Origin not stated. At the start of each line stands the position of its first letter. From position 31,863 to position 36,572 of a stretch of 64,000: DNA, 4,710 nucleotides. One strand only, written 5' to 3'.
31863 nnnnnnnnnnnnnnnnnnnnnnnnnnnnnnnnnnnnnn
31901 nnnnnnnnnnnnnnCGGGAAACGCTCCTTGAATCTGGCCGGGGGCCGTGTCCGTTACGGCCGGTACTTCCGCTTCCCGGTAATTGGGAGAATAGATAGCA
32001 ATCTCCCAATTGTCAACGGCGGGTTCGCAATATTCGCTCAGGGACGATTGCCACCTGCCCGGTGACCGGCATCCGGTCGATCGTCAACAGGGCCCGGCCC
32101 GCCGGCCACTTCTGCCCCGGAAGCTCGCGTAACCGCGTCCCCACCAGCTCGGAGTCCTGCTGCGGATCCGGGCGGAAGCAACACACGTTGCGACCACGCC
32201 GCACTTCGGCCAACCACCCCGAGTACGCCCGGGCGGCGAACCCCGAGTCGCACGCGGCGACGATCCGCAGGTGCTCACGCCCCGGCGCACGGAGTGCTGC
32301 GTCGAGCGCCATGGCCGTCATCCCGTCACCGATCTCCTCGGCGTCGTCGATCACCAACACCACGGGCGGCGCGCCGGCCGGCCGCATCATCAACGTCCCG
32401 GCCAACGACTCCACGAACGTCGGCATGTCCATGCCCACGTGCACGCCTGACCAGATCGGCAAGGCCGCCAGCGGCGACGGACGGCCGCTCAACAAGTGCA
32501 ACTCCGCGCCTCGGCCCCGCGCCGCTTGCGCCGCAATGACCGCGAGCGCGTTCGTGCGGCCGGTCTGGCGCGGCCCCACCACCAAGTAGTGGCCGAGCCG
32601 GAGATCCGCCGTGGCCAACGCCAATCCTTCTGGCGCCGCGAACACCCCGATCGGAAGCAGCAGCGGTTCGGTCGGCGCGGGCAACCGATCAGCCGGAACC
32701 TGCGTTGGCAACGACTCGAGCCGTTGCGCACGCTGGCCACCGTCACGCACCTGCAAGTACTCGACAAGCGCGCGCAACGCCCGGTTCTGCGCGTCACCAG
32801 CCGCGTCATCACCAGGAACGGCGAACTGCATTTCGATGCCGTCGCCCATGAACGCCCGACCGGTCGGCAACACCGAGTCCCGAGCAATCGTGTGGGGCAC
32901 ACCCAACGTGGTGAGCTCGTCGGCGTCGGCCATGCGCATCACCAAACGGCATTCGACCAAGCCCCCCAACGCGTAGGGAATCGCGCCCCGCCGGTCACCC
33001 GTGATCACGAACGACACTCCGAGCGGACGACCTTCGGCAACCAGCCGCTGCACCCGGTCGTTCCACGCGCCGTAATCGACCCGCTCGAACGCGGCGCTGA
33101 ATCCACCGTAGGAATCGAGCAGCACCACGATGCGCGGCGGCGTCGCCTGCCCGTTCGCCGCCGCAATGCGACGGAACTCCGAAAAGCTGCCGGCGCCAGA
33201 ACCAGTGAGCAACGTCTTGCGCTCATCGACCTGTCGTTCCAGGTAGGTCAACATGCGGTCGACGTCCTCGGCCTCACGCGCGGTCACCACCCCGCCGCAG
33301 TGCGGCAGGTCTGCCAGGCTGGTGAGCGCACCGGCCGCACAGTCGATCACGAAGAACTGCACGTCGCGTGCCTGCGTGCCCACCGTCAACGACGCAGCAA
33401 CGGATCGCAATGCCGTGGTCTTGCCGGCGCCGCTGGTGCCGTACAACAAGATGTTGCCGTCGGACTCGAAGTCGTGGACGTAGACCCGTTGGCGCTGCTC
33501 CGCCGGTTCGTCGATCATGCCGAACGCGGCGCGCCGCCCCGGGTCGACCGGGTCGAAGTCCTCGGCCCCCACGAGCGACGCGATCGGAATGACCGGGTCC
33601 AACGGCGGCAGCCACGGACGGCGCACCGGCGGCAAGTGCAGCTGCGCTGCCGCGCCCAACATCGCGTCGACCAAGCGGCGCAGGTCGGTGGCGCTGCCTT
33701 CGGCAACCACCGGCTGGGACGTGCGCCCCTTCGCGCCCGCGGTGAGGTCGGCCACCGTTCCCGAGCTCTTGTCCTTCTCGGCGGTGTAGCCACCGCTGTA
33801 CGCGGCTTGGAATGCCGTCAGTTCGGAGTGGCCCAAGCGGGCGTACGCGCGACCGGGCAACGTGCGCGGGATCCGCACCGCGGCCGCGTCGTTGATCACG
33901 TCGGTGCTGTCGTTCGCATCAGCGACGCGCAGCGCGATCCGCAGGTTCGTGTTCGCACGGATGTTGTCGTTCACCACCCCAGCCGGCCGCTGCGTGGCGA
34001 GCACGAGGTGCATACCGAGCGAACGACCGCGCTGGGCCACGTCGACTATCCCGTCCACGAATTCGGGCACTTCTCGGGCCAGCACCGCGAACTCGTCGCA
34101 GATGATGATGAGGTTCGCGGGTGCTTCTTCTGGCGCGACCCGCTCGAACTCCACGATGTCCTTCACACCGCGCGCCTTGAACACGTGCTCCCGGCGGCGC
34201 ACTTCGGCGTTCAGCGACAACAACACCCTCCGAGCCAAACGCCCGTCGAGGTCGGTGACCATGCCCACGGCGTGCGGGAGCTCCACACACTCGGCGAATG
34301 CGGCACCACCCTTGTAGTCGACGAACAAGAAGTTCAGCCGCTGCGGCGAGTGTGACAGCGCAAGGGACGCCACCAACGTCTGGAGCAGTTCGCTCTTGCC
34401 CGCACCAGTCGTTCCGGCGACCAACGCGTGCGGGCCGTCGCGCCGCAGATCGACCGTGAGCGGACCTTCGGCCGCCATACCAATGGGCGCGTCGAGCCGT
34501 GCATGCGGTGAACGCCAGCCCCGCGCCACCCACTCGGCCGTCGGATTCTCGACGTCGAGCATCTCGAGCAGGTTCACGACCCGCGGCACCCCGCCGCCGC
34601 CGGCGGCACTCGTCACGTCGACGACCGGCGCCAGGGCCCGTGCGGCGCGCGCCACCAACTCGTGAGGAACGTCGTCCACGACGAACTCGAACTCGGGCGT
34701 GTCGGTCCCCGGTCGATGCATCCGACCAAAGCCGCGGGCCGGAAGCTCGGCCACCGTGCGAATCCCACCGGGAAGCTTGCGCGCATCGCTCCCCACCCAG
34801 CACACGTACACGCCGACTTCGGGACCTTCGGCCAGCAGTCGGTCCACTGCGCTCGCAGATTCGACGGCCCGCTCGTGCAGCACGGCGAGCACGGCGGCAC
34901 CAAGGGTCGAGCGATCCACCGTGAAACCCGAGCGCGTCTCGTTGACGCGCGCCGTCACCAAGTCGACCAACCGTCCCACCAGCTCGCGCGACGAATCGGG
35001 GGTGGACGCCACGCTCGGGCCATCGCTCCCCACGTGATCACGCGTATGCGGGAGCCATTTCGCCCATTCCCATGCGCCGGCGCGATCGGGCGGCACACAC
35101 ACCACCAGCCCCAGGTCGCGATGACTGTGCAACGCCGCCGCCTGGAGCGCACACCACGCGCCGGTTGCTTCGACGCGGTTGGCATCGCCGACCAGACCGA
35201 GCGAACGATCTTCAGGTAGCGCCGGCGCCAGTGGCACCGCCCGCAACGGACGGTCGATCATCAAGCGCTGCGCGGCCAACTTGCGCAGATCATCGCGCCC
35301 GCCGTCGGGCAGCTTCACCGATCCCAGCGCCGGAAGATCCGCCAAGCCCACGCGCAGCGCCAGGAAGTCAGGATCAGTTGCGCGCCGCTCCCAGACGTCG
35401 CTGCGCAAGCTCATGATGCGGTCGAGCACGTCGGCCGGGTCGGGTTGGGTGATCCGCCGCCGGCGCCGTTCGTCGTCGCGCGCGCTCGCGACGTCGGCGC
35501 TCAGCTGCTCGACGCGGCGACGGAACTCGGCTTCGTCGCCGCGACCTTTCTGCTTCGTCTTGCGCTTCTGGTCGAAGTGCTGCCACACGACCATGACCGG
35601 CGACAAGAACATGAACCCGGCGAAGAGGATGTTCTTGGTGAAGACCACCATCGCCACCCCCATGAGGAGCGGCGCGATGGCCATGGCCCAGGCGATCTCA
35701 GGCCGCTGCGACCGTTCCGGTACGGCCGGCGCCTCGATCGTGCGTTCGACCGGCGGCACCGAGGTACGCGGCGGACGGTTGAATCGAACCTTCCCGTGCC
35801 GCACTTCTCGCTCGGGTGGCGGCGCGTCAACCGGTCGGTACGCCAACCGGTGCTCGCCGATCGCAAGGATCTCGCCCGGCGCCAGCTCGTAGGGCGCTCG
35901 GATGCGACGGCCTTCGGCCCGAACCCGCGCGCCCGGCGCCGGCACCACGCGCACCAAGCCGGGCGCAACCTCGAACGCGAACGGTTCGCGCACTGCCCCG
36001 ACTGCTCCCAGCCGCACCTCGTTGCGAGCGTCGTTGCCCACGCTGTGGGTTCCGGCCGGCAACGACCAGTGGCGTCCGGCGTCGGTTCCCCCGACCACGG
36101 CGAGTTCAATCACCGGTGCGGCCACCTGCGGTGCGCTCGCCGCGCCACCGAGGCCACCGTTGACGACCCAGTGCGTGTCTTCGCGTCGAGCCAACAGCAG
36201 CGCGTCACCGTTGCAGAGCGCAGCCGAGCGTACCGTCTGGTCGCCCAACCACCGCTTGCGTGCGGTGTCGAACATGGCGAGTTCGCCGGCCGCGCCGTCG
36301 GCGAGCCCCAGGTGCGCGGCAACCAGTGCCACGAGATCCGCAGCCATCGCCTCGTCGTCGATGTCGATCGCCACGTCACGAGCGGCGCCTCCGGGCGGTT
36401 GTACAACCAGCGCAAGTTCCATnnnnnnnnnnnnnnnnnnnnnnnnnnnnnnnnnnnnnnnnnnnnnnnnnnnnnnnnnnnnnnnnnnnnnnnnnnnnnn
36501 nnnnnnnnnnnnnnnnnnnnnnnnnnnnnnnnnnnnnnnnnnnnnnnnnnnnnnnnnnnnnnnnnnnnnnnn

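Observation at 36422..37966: Kinase-fold membrane protein with a dead catalytic loop, translationally coupled to the secretion ATPase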

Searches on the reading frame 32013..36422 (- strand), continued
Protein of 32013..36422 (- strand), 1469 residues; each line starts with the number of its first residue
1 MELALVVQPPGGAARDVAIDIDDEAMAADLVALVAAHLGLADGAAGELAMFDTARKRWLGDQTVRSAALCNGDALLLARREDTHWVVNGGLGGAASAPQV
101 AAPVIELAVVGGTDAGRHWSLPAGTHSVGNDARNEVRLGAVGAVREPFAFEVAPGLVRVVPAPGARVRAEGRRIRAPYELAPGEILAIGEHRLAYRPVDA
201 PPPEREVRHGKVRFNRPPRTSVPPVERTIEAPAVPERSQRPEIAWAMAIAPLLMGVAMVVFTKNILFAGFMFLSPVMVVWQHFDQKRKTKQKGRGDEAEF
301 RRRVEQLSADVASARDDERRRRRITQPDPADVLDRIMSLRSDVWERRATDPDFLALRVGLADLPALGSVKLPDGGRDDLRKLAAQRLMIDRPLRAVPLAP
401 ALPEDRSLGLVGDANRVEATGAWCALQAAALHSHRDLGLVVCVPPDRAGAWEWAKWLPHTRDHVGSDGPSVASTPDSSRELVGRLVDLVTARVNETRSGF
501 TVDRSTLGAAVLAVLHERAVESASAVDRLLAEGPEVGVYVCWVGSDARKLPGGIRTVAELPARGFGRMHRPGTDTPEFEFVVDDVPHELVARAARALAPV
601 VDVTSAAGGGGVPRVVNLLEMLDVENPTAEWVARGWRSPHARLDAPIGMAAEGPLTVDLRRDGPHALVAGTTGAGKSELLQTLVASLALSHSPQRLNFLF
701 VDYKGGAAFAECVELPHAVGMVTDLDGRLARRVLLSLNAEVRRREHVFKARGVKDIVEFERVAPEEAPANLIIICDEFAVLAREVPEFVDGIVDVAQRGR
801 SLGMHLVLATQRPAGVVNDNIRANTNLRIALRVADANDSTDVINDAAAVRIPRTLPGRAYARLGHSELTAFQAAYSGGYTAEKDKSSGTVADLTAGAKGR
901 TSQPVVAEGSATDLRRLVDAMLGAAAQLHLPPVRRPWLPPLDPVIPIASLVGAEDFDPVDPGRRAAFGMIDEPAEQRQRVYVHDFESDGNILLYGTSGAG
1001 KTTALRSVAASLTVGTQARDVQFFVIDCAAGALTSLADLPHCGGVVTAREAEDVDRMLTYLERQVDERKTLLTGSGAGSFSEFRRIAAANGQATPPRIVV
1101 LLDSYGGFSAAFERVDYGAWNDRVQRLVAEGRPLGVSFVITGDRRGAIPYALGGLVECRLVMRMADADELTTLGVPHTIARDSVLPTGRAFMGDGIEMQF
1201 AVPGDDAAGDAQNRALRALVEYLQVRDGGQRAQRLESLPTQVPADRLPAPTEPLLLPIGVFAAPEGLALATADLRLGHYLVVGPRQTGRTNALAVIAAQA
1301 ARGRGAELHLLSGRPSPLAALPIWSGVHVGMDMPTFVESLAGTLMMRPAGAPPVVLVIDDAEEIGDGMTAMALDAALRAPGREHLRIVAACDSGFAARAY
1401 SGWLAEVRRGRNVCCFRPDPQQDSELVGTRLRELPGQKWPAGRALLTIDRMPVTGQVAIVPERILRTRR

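Call 87: find_encoding_contigs(protein=P0140, flank=7000, max_places=1)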
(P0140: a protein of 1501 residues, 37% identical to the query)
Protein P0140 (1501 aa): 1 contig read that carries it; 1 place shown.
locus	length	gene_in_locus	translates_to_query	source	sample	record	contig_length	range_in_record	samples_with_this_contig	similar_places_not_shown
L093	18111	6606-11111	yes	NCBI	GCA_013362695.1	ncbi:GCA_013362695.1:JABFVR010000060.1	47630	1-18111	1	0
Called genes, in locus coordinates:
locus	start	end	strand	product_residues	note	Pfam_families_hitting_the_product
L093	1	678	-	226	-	?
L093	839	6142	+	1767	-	PF21725:T7SS_signal (weak)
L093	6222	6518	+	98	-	-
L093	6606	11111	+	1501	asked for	PF16697:Yop-YscD_cpl (weak), PF13191:AAA_16 (faint), PF01580:FtsK_SpoIIIE, PF13401:AAA_22 (faint), PF01580:FtsK_SpoIIIE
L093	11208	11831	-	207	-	-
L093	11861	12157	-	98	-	-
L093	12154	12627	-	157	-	PF03640:Lipoprotein_15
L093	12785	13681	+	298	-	PF07452:CHRD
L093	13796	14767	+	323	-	PF09362:DUF1996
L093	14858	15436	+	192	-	PF07638:Sigma70_ECF (weak), PF04542:Sigma70_r2, PF22029:PhyR_sigma2 (faint), PF08281:Sigma70_r4_2, PF04545:Sigma70_r4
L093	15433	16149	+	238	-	PF13490:zf-HC2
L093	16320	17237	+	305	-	PF05368:NmrA, PF13460:NAD_binding_10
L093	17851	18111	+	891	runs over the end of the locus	PF01094:ANF_receptor (faint)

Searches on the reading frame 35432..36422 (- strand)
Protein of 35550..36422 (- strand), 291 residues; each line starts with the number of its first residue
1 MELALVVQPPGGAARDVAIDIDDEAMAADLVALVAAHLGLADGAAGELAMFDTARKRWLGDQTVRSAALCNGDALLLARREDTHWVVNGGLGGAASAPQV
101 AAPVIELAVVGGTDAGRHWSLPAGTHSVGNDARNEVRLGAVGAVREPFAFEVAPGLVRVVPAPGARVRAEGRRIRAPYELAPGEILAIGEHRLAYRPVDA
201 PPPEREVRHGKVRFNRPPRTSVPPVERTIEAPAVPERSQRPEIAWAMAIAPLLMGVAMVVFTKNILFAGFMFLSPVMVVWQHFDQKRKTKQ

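Call 17: search_protein_families(library=pfam, proteins=[window:35550-36422:-], max_evalue=10)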
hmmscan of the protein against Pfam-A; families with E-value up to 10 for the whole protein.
seq(291 aa): 1 family
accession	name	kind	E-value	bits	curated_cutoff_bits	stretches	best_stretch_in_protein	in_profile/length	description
PF16697.10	Yop-YscD_cpl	-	0.017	15.8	33.2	1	109-195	2-90/94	Inner membrane component of T3SS, cytoplasmic domain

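Call 25: search_solved_structures(query=A2, max_evalue=1, show_alignments=4)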
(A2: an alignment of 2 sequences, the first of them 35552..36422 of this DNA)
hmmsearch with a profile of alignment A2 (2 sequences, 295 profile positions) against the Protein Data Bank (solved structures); distinct sequences matched with E-value up to 1: 26.
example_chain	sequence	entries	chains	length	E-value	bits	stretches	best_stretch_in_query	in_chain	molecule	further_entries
3gqs_A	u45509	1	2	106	0.00038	22.9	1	107-193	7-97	Adenylate cyclase-like protein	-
3fm8_A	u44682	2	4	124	0.0041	19.5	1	127-191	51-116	Kinesin-like protein KIF13B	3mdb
6uid_A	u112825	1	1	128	0.0055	19.1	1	111-173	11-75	EscD/YscD/HrpQ family type III secretion system inner membrane ring protein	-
2fez_A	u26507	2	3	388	0.0056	19.1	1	95-195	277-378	Probable regulatory protein embR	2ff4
6i2q_B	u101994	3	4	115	0.0065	18.9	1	108-195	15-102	Glycogen accumulation regulator GarA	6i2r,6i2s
8p5r_G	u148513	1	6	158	0.0069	18.8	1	107-195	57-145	Glycogen accumulation regulator GarA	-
2kb3_A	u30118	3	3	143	0.032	16.6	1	107-195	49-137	Oxoglutarate dehydrogenase inhibitor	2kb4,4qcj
8p5x_G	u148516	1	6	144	0.033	16.6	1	107-195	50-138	Oxoglutarate dehydrogenase inhibitor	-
2kkl_A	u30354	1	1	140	0.057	15.8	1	106-195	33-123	Uncharacterized protein Mb1858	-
5djo_A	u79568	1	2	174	0.063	15.6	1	127-192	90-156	Kinesin-like protein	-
4d9v_A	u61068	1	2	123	0.11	14.9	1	112-161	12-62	YscD; putative type III secretion protein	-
5ler_1A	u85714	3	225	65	0.11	14.9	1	244-276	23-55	Pilin | Type IV conjugative transfer system pilin TraA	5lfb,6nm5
4a0e_A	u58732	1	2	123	0.12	14.7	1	112-161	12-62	TYPE III SECRETION PROTEIN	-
2kfu_A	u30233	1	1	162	0.13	14.6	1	108-195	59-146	Rv1827 pThr 22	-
6i2p_D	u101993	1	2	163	0.14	14.5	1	108-195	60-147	Glycogen accumulation regulator GarA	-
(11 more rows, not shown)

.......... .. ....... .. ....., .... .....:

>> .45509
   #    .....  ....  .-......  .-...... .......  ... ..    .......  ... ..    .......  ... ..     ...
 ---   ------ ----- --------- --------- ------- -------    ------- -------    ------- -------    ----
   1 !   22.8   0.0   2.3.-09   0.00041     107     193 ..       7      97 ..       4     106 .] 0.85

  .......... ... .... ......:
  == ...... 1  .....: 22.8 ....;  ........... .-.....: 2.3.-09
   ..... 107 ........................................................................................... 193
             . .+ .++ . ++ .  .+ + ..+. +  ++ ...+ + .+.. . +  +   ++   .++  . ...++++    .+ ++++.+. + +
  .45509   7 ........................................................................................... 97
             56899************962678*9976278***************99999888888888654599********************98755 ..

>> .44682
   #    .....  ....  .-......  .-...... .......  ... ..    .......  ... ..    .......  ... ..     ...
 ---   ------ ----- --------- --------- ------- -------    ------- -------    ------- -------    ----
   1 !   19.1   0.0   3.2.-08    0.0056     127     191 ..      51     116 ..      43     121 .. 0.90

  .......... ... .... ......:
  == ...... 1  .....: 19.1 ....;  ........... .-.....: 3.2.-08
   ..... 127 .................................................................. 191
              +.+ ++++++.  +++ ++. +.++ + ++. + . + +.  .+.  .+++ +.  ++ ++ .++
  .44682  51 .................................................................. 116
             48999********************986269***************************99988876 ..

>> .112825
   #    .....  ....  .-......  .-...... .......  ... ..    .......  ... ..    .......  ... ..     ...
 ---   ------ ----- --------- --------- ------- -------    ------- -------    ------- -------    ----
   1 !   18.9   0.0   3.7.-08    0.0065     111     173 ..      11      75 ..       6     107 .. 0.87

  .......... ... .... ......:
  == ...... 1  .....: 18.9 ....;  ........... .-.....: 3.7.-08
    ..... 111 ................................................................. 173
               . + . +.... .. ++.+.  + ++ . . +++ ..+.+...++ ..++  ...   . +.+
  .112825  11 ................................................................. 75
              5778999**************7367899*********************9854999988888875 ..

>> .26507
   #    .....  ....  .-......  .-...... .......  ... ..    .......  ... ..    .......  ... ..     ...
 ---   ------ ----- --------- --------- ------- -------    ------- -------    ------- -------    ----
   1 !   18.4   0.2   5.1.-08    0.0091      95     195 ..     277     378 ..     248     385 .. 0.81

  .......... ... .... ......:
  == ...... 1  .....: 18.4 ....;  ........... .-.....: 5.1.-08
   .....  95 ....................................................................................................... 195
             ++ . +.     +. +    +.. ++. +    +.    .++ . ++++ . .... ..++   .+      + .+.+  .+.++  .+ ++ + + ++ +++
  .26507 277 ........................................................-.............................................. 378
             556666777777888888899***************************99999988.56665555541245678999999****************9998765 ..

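Call 31: find_related_loci(query=A2, collection=genome_contigs, flank=8000)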
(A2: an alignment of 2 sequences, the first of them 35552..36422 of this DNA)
Query A2 (290 aa) in genome_contigs; peptide patterns used: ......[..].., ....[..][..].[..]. (x = any residue, [..] = any of these).
194 stretches matched a pattern, but none encodes a relative of the query by tblastn (E <= 1e-3).

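Call 83: find_related_loci(query=A10, collection=metagenome_contigs, flank=6000)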
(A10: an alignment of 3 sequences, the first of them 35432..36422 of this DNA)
Query A10 (330 aa) in metagenome_contigs; peptide patterns used: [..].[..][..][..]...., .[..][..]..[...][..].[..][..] (x = any residue, [..] = any of these).
241 stretches matched a pattern; 1 encode a relative of the query (tblastn E <= 1e-3); 1 distinct loci.
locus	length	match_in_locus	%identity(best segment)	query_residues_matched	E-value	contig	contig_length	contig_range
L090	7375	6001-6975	44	1-330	2e-69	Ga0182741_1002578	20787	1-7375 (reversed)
